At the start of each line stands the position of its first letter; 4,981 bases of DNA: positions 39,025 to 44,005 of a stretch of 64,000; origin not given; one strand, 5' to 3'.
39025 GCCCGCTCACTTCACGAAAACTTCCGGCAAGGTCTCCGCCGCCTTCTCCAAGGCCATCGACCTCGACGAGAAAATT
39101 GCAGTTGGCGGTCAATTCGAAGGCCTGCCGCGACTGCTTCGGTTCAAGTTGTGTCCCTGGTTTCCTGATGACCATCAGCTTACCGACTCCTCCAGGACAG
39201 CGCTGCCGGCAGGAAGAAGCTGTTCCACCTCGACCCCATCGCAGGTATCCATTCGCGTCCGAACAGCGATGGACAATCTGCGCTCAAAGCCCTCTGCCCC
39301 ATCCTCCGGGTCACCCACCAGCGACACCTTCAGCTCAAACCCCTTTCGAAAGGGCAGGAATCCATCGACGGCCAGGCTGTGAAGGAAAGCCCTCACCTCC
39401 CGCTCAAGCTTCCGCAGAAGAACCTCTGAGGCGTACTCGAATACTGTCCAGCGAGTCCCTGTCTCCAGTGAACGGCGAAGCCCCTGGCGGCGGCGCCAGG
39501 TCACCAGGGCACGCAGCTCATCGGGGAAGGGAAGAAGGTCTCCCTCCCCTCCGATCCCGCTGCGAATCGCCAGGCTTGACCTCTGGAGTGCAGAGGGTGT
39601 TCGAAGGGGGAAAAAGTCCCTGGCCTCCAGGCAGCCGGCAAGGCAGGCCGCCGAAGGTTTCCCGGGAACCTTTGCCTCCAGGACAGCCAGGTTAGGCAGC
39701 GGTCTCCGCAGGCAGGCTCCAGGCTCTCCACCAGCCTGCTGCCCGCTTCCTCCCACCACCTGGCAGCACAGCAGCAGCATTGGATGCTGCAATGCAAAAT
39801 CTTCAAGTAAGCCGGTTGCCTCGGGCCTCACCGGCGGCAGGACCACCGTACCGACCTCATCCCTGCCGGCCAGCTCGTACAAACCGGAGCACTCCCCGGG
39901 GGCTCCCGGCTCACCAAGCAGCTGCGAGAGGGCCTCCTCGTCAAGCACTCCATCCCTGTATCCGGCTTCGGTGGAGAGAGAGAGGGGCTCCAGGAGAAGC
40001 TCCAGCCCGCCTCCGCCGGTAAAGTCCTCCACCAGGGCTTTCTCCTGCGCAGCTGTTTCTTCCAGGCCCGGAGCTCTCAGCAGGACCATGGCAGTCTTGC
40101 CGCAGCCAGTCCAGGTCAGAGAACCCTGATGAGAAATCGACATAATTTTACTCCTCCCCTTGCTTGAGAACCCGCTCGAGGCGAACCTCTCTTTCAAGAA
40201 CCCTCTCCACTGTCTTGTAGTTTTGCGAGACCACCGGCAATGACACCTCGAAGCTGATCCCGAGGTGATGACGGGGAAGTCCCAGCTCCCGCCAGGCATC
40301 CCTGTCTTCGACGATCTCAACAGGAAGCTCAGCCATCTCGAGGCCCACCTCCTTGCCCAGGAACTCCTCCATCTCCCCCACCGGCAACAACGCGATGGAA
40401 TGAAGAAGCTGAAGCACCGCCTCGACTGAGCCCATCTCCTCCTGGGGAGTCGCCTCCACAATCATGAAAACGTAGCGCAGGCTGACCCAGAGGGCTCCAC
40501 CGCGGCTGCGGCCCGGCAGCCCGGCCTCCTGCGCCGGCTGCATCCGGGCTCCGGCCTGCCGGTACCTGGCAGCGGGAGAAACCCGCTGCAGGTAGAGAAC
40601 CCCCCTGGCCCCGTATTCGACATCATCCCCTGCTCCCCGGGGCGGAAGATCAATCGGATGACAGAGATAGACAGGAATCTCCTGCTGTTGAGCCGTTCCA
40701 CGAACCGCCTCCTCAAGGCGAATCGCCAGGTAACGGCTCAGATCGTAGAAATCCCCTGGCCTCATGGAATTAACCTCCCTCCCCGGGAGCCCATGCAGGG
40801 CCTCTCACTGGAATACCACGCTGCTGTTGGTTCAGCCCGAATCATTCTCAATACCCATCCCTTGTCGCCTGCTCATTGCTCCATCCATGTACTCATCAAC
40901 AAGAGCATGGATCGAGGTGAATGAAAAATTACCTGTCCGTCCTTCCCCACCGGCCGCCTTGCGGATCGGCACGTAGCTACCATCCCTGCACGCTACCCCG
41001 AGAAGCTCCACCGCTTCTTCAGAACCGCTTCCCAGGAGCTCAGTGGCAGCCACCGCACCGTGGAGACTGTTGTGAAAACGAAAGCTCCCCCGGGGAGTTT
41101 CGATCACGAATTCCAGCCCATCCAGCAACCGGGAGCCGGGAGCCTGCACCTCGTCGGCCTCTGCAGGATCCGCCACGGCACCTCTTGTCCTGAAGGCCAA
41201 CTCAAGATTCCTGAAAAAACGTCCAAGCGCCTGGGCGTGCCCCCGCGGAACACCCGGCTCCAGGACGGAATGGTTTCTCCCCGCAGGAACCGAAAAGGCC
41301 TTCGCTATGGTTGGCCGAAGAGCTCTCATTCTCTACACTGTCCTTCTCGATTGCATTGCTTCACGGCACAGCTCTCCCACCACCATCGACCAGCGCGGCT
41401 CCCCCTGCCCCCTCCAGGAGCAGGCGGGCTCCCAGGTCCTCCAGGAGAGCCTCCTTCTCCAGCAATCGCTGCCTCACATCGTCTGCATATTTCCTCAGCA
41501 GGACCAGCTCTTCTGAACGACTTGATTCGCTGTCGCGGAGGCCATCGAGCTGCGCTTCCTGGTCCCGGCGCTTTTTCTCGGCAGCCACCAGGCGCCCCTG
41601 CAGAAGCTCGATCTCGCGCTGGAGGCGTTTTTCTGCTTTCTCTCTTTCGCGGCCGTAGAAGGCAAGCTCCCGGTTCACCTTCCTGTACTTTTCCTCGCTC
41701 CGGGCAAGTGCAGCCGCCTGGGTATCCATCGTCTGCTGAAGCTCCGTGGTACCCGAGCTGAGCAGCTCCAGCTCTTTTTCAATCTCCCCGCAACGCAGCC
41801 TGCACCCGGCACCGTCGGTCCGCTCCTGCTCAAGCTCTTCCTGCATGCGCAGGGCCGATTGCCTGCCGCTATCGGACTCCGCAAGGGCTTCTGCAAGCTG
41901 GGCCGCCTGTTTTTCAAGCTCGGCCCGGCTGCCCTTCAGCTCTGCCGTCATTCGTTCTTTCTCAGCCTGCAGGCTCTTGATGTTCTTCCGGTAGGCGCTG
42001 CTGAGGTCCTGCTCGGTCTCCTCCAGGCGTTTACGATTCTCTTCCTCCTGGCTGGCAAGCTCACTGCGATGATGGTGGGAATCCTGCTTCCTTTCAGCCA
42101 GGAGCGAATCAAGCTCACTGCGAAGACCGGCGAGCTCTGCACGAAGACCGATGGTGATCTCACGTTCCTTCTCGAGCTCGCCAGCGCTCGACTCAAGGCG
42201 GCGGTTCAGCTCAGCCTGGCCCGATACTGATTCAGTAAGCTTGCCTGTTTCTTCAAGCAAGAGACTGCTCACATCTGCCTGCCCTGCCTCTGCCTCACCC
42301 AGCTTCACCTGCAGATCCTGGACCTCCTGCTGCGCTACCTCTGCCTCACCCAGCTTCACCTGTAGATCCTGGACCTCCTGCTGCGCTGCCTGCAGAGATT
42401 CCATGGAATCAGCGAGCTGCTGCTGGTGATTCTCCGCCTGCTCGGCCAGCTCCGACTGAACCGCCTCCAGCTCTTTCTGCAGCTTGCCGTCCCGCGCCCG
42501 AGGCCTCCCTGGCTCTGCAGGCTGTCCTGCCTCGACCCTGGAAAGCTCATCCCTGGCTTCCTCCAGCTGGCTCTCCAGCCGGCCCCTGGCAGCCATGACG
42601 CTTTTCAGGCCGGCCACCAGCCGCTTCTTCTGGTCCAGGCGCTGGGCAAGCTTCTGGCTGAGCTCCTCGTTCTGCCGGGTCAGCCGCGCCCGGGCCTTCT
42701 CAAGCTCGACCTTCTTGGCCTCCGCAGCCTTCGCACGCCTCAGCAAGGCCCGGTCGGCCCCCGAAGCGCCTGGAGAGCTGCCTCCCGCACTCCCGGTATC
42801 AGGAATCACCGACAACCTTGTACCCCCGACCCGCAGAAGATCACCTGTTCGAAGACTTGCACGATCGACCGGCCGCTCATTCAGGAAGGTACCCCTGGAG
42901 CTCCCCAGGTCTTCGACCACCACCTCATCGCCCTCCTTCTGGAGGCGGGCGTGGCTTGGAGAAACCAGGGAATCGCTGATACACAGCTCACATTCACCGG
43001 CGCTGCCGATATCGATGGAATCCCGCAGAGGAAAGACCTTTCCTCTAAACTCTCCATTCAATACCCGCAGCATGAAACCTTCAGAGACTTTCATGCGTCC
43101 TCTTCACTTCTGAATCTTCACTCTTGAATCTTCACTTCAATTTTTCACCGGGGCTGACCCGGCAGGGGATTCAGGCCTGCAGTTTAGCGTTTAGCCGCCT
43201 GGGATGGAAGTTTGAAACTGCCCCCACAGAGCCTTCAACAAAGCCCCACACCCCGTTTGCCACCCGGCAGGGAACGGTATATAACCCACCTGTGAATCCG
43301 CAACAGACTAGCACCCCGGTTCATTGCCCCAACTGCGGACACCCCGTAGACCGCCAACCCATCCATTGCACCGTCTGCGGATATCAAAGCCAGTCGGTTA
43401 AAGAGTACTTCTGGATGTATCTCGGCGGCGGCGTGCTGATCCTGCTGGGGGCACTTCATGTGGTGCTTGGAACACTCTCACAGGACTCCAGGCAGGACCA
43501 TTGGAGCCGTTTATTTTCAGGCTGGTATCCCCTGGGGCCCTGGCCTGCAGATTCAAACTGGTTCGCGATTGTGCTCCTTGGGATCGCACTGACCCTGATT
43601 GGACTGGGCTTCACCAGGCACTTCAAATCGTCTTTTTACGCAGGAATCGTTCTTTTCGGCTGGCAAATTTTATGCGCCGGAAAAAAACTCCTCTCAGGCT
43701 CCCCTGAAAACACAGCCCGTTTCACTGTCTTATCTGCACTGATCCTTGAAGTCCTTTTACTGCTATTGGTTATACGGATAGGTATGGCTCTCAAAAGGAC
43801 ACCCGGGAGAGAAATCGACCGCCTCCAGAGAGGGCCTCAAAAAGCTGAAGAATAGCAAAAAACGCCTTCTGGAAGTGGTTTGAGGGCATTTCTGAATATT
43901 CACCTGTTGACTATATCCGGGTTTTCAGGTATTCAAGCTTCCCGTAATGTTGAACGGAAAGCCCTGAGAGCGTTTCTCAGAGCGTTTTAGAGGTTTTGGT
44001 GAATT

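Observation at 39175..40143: Unusually small (322 aa) sheath candidate assigned mainly by synteny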

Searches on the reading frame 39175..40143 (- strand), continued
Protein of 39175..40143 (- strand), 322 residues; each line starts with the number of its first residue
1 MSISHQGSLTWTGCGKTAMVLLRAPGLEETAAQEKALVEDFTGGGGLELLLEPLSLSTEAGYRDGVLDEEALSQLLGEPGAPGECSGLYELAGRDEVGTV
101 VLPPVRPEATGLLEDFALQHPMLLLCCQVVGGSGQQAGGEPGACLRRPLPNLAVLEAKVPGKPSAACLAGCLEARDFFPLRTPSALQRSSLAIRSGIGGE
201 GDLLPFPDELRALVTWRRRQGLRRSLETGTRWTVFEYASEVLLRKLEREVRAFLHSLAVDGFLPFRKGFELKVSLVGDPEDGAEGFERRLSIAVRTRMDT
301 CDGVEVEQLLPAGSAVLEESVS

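Call 86: search_solved_structures(query=A5, max_evalue=1e-10, show_alignments=3)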
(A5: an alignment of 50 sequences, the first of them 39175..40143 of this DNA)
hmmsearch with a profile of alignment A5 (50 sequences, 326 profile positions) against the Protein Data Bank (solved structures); distinct sequences matched with E-value up to 1e-10: 3.
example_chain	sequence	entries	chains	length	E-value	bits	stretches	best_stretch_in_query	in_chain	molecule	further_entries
9ezm_A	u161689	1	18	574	9.2e-19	71.3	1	94-300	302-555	Phage tail sheath protein FI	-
8bl4_V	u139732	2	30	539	5.1e-15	59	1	94-297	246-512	Phage tail sheath family protein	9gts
8bky_A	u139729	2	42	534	6.2e-15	58.7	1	94-298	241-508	Phage tail sheath protein | Phage tail sheath family protein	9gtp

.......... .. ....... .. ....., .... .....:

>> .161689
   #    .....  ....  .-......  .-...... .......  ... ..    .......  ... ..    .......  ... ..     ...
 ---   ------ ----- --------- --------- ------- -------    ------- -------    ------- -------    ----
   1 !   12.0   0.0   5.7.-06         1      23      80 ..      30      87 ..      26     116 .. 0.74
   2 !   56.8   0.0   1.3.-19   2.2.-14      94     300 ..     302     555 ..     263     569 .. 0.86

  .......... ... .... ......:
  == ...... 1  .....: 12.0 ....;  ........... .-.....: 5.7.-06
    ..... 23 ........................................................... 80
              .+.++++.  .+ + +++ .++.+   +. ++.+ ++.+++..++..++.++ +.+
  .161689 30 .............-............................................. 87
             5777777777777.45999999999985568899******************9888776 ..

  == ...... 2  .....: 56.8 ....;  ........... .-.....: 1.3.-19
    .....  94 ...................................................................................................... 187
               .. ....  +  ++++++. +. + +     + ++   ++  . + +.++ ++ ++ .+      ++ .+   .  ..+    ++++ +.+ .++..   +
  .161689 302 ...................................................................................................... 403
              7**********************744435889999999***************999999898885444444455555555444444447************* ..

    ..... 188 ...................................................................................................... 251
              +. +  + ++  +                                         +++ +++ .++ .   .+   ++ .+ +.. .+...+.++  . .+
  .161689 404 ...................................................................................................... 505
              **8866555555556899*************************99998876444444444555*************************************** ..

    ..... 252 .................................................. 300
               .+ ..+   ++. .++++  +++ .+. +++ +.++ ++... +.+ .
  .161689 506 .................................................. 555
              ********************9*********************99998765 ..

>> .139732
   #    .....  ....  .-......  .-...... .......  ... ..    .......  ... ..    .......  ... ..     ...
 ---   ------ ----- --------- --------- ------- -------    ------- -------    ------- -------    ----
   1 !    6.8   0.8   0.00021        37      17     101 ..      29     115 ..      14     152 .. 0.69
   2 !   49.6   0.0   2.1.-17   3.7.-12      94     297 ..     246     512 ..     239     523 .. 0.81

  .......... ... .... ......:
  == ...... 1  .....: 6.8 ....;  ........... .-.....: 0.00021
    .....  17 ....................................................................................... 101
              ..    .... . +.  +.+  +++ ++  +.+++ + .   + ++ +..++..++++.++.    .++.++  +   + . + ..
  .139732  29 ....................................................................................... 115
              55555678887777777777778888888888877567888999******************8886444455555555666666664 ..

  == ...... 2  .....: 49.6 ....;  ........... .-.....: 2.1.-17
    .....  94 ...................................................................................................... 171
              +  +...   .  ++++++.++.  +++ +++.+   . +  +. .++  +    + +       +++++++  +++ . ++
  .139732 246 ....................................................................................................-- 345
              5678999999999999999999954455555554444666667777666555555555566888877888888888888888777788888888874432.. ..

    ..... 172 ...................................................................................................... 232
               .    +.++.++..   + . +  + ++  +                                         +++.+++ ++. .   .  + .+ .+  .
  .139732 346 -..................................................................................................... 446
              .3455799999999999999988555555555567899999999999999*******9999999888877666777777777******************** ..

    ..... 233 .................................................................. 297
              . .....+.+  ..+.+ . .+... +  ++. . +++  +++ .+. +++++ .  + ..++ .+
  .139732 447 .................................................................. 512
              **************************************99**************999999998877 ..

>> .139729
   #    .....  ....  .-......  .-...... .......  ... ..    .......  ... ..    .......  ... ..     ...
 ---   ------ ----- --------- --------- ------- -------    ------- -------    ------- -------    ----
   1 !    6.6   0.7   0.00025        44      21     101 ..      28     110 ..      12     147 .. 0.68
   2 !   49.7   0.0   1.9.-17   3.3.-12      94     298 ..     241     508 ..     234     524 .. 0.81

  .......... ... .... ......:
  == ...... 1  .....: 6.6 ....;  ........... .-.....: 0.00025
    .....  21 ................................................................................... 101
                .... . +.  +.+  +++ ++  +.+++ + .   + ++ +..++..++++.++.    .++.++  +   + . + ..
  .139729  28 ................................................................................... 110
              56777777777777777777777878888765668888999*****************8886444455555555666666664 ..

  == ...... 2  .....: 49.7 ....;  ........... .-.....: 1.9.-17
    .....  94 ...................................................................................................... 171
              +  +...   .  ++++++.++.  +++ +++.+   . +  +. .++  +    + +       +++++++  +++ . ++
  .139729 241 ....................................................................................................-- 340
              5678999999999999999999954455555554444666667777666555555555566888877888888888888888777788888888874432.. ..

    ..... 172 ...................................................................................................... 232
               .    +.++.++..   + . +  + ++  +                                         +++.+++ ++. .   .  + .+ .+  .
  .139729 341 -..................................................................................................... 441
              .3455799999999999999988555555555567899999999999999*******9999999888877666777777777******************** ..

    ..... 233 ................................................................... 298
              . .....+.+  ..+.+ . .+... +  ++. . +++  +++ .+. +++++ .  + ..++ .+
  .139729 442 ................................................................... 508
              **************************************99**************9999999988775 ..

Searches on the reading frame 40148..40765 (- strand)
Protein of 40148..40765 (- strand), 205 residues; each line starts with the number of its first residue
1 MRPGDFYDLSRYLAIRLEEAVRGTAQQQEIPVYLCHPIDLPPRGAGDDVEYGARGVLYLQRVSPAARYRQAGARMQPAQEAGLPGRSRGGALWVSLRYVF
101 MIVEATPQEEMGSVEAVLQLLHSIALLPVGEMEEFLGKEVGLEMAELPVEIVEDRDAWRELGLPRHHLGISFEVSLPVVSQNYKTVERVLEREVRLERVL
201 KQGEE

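Call 4: search_protein_families(library=pfam, proteins=[window:40148-40765:-], max_evalue=0.1)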
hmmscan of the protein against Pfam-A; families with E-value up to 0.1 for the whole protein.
window:40148-40765:- (205 aa): 2 families
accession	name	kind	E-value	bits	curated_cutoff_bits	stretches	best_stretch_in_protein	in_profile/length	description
PF14065.11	Pvc16_N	-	7.8e-05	22.9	27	1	49-182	41-169/180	Pvc16 N-terminal domain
PF13613.12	HTH_Tnp_4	-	0.072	13.1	27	0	161-192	18-49/53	Helix-turn-helix of DDE superfamily endonuclease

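Call 6: search_protein_families(library=phrogs, proteins=[window:40148-40765:-], max_evalue=0.1)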
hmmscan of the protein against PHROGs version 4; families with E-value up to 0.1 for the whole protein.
window:40148-40765:- (205 aa): 0 families

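Call 12: search_protein_families(library=ncbifam, proteins=[window:40148-40765:-], max_evalue=0.1)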
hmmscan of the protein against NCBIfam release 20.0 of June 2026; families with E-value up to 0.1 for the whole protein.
window:40148-40765:- (205 aa): 0 families

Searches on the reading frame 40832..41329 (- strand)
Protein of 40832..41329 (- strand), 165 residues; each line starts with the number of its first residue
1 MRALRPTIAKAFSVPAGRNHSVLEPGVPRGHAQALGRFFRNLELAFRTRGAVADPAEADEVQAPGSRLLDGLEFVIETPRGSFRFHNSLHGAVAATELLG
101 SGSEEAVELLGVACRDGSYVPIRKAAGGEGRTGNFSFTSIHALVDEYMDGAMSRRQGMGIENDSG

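Call 4: search_protein_families(library=pfam, proteins=[window:40832-41329:-], max_evalue=0.1)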
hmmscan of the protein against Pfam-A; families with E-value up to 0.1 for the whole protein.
window:40832-41329:- (165 aa): 1 family
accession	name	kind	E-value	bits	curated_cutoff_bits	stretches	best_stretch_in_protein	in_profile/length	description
PF23904.1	DUF7246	-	0.065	14.1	27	0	58-87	24-53/101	Domain of unknown function (DUF7246)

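Call 6: search_protein_families(library=phrogs, proteins=[window:40832-41329:-], max_evalue=0.1)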
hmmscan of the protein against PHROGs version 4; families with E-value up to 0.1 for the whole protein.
window:40832-41329:- (165 aa): 1 family
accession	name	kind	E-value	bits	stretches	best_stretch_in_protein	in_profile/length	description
phrog_1338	-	unknown function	0.037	15.1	1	53-87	11-45/92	-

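Call 12: search_protein_families(library=ncbifam, proteins=[window:40832-41329:-], max_evalue=0.1)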
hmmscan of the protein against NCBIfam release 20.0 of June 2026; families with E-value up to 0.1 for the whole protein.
window:40832-41329:- (165 aa): 0 families

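Call 37: search_solved_structures(query=A3, max_evalue=10)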
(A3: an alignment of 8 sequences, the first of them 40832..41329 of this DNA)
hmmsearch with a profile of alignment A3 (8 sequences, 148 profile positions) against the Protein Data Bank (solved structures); distinct sequences matched with E-value up to 10: 0.

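Call 63: search_protein_families(library=pfam, alignment_id=A3, max_evalue=1)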
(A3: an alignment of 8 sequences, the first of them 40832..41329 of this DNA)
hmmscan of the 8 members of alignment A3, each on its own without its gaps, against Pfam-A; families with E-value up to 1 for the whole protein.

A. member 1, window:40832-41329:- (165 aa): 1 family
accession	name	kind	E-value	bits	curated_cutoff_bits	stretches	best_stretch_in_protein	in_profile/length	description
PF23904.1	DUF7246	-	0.065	14.1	27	1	58-87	24-53/101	Domain of unknown function (DUF7246)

B. families by the number of members that match (of 8 scanned): 5 families
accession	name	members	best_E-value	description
PF11796.13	DUF3323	3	0.0061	Protein of unknown function N-terminus (DUF3323)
PF24372.1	DUF7528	1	0.035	Family of unknown function (DUF7528)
PF23904.1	DUF7246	1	0.065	Domain of unknown function (DUF7246)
PF15929.10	Myofilin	1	0.11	Myofilin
PF10528.15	GLEYA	1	0.2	GLEYA domain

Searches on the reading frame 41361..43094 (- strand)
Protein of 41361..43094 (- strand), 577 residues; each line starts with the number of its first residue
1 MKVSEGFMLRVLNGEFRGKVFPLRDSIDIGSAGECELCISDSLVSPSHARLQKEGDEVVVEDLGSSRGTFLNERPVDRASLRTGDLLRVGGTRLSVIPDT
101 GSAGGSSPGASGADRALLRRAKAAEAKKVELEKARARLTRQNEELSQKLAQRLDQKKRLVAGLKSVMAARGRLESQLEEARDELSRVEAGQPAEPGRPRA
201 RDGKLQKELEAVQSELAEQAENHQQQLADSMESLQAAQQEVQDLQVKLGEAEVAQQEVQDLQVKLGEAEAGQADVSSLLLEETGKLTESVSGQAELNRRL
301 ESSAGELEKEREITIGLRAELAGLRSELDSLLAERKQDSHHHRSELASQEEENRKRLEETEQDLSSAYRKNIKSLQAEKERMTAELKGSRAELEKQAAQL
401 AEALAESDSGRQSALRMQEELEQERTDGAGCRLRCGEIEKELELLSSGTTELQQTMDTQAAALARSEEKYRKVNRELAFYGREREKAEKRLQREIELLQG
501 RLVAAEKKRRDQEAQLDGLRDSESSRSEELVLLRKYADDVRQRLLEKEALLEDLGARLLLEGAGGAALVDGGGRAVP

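Call 6: search_protein_families(library=phrogs, proteins=[window:41361-43094:-], max_evalue=0.1)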
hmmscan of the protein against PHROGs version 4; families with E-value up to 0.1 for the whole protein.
window:41361-43094:- (577 aa): 2 families
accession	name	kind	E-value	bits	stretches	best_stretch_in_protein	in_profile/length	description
phrog_2824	-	head and packaging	0.026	13.4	1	207-315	658-769/1151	virion structural protein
phrog_77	-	DNA, RNA and nucleotide metabolism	0.095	12.1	1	124-278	649-785/967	SbcC-like subunit of palindrome specific endonuclease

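Call 52: search_protein_families(library=pfam, proteins=[window:41361-43094:-], max_evalue=0.01)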
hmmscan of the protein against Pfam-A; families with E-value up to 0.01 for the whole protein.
window:41361-43094:- (577 aa): 2 families
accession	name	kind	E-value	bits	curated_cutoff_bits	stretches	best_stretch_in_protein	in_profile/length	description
PF16697.10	Yop-YscD_cpl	-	8e-18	64.9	33.2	1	10-96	1-90/94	Inner membrane component of T3SS, cytoplasmic domain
PF00498.31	FHA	-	6.7e-15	55.7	20.7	1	28-90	2-67/67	FHA domain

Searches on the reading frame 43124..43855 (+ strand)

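Call 52: search_protein_families(library=pfam, proteins=[window:43124-43855:+], max_evalue=0.01)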
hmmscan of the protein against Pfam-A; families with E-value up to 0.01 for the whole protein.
window:43124-43855:+ (243 aa): 4 families
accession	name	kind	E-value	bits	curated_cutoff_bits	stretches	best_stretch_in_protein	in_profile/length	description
PF13248.11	Zn_ribbon_3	-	2.8e-05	23.9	27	1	67-87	4-24/26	zinc-ribbon domain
PF01907.25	Ribosomal_L37e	-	0.0052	17.3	27.6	1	63-98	13-49/53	Ribosomal protein L37e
PF07282.18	Cas12f1-like_TNB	-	0.0078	16.8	26.3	0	57-89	22-50/60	Cas12f1-like, TNB domain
PF12773.13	DZR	-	0.0083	16.7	27.3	0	68-86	1-19/45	Double zinc ribbon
